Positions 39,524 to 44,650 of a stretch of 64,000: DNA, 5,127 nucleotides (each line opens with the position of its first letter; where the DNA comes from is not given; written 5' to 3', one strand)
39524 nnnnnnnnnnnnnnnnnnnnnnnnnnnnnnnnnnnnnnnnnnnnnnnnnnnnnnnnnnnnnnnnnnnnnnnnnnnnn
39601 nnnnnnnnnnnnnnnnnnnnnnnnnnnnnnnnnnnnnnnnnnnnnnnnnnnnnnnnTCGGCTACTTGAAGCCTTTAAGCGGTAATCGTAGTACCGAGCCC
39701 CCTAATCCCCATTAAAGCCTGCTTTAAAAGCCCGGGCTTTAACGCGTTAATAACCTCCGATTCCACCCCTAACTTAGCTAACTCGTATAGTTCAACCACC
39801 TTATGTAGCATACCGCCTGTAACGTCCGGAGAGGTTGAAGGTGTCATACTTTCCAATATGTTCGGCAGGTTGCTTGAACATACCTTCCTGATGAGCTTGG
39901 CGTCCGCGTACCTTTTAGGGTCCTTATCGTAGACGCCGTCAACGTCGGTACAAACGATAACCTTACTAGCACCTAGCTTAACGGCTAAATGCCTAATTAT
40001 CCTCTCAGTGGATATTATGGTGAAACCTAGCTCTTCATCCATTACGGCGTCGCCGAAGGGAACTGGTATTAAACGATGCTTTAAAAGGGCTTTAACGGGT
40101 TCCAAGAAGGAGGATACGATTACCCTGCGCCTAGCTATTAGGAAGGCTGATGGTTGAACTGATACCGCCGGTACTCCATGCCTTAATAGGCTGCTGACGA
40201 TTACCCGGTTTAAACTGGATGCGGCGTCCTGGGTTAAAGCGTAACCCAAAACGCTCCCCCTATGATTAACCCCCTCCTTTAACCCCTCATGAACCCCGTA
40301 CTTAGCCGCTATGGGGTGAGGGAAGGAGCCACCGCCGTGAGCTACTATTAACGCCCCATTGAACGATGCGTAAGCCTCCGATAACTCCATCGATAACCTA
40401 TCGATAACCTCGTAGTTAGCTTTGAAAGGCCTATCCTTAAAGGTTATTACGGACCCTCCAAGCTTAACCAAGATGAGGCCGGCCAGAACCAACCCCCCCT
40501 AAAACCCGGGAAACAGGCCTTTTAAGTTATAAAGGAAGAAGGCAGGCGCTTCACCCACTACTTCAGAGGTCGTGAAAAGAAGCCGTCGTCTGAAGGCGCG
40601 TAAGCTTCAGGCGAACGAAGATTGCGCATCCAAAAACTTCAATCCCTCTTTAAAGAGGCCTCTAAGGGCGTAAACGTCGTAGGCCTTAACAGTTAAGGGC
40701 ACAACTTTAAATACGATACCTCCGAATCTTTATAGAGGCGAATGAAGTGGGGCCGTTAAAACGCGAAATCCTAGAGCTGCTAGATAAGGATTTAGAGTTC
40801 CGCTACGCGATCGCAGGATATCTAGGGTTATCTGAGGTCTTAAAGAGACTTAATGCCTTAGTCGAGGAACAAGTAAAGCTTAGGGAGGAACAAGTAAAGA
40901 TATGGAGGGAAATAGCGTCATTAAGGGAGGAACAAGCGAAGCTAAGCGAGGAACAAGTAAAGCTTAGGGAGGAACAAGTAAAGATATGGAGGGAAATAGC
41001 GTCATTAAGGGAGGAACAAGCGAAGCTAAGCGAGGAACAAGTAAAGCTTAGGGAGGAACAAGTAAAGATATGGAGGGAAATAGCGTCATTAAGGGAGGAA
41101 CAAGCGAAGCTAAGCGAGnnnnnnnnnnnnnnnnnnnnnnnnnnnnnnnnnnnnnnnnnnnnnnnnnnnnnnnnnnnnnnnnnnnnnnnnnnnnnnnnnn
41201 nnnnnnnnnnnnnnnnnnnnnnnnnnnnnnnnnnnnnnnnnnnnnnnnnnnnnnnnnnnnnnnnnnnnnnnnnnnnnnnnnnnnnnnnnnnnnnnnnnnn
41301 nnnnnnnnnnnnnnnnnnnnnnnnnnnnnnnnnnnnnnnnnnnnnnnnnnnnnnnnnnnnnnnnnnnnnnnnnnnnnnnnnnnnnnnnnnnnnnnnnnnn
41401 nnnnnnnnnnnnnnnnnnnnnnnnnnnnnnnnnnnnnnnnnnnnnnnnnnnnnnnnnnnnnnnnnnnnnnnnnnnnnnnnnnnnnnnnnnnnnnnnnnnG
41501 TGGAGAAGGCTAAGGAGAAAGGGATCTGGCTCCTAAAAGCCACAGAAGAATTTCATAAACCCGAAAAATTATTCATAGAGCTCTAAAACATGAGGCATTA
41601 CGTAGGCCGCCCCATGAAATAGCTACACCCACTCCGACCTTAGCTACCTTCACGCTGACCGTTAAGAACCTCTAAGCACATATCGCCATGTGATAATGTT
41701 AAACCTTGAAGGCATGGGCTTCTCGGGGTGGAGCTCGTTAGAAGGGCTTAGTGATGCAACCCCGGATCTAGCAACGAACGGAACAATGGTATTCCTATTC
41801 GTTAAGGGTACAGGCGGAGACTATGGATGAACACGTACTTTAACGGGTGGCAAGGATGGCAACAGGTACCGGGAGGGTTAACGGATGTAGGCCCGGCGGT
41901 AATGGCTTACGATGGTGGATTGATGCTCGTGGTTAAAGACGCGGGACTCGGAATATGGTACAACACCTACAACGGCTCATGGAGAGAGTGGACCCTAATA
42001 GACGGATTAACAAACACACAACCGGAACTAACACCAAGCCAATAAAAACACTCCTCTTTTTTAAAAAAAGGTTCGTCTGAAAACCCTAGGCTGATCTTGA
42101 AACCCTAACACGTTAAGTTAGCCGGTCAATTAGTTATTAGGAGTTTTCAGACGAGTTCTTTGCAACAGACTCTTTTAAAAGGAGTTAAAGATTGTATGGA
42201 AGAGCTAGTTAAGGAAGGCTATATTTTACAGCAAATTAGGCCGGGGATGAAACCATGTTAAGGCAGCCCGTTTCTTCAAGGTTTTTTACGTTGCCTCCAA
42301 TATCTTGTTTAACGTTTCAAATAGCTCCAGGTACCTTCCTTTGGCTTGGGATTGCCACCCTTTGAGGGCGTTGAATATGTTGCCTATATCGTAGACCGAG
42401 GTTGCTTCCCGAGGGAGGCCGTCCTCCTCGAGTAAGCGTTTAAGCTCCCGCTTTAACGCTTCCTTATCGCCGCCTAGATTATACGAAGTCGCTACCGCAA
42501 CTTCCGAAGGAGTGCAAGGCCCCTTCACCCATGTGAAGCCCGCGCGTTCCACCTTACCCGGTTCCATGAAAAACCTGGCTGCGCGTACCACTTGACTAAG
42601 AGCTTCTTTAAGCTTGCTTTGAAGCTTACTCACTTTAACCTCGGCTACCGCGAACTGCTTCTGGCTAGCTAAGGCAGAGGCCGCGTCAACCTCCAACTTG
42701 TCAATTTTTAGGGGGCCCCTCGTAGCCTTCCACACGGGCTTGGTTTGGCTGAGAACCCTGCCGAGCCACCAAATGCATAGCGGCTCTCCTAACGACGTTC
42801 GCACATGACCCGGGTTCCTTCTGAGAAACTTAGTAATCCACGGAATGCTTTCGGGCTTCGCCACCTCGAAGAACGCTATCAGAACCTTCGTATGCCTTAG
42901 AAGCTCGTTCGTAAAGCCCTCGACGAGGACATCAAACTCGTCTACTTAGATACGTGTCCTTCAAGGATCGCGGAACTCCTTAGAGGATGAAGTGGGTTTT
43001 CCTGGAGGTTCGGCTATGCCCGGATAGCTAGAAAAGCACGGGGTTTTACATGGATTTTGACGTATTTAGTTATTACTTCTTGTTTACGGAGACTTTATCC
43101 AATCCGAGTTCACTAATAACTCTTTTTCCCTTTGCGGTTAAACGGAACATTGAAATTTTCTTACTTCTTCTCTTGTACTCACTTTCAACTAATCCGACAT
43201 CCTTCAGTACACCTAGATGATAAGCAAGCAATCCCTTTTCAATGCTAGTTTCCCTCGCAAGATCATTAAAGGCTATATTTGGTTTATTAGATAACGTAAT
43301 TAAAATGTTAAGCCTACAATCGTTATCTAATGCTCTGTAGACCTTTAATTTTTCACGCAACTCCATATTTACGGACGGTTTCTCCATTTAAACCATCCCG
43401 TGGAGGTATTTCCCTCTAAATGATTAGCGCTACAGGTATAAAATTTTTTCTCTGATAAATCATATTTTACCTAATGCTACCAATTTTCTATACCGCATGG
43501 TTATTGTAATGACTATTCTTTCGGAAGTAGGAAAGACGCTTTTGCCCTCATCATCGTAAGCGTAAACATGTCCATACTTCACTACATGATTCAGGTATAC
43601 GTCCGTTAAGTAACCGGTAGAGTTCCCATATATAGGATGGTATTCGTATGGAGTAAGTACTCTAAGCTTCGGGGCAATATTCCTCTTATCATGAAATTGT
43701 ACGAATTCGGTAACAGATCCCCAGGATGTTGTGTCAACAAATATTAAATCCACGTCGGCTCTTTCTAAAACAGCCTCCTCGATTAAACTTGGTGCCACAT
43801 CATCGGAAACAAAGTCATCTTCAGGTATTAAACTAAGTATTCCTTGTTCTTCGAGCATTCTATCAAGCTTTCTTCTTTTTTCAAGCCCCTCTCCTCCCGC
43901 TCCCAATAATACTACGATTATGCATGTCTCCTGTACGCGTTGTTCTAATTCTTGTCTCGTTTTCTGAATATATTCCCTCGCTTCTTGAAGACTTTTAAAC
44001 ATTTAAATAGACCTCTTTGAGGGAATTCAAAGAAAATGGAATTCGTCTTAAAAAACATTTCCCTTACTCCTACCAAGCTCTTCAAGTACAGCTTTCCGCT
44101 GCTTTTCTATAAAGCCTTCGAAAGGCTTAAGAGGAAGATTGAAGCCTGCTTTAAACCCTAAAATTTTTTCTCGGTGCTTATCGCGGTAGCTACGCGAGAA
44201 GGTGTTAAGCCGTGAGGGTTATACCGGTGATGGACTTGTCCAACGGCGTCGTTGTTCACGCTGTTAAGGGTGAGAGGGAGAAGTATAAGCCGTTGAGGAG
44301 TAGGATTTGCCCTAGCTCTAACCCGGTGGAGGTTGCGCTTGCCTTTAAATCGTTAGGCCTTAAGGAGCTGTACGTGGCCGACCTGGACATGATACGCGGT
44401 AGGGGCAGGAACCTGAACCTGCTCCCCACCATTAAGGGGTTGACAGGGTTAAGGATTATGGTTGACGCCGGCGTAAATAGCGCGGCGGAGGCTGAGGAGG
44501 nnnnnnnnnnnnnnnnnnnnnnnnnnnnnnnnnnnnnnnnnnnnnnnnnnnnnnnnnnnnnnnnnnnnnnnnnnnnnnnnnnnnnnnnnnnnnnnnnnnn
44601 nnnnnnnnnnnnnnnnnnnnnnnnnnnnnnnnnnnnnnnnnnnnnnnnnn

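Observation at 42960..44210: Low-GC islet of about 1.2 kb (about 37% GC versus about 50%) encoding an ArsR-like regulator and an unclassified Rossmann-like protein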

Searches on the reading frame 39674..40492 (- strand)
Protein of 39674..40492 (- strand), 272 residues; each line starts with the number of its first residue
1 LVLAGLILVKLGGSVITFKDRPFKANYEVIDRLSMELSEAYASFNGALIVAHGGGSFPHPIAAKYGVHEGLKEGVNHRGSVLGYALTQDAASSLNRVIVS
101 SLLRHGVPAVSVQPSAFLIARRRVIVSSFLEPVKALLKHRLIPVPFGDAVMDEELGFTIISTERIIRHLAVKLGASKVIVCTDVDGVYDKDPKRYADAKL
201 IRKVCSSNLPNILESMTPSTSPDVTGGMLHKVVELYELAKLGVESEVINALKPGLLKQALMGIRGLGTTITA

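Call 6: search_protein_families(library=ncbifam, proteins=[window:39674-40492:-], max_evalue=0.1)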
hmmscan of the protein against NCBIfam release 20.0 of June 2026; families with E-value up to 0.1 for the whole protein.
window:39674-40492:- (272 aa): 30 families (the best 25 are shown)
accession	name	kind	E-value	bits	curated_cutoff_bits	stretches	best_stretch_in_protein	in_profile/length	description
NF040647.1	IPPK_Arch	equivalog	4.1e-70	236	120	1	7-270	1-259/259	isopentenyl phosphate kinase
TIGR02076.1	pyrH_arch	equivalog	8.4e-12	45.2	158.05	1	161-216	117-172/222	UMP kinase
NF000338.1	fomA_AB016934.1.gene6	equivalog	7.1e-11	41.7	550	1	6-248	5-233/266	fosfomycin resistance kinase FomA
NF000122.1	485965_fosC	equivalog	3.5e-10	40.2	350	1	104-269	19-178/182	fosfomycin resistance kinase FosC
TIGR01027.1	proB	equivalog_domain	2.3e-09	36.9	186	1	136-269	120-250/363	glutamate 5-kinase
TIGR00761.1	argB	equivalog_domain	3.1e-09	36.7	151.3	1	7-248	2-231/231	acetylglutamate kinase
TIGR02075.1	pyrH_bact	equivalog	8.6e-08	32.1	243.9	1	155-205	130-181/233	UMP kinase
TIGR00657.1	asp_kinases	subfamily_domain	5.5e-06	25.7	208.7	1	169-204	201-236/442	aspartate kinase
TIGR00656.1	asp_kin_monofn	equivalog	2.5e-05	23.5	402.25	1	169-205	167-203/407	aspartate kinase, monofunctional class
NF040622.1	MfnE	equivalog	0.00017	21.4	300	1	163-202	122-157/211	[5-(aminomethyl)furan-3-yl]methyl phosphate kinase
NF005159.0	PRK06635.2-3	equivalog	0.00021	20.4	379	1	169-206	167-204/406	aspartate kinase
NF006959.0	PRK09436.1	equivalog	0.00038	18.6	726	1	169-204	214-249/819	bifunctional aspartate kinase/homoserine dehydrogenase I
NF005154.0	PRK06635.1-2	equivalog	0.00046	19.6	376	1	169-205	161-197/407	aspartate kinase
NF005656.0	PRK07431.1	equivalog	0.00069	18.3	657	1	169-207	162-200/587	aspartate kinase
NF006515.0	PRK08961.1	equivalog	0.001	17.1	802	1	168-204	221-257/861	bifunctional aspartate kinase/diaminopimelate decarboxylase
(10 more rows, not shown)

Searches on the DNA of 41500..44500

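Call 73: search_rna_families(source=window, start=41500, end=44500, threshold=evalue, max_evalue=1)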
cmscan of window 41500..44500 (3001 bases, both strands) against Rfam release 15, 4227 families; matches with E-value up to 1: 0.
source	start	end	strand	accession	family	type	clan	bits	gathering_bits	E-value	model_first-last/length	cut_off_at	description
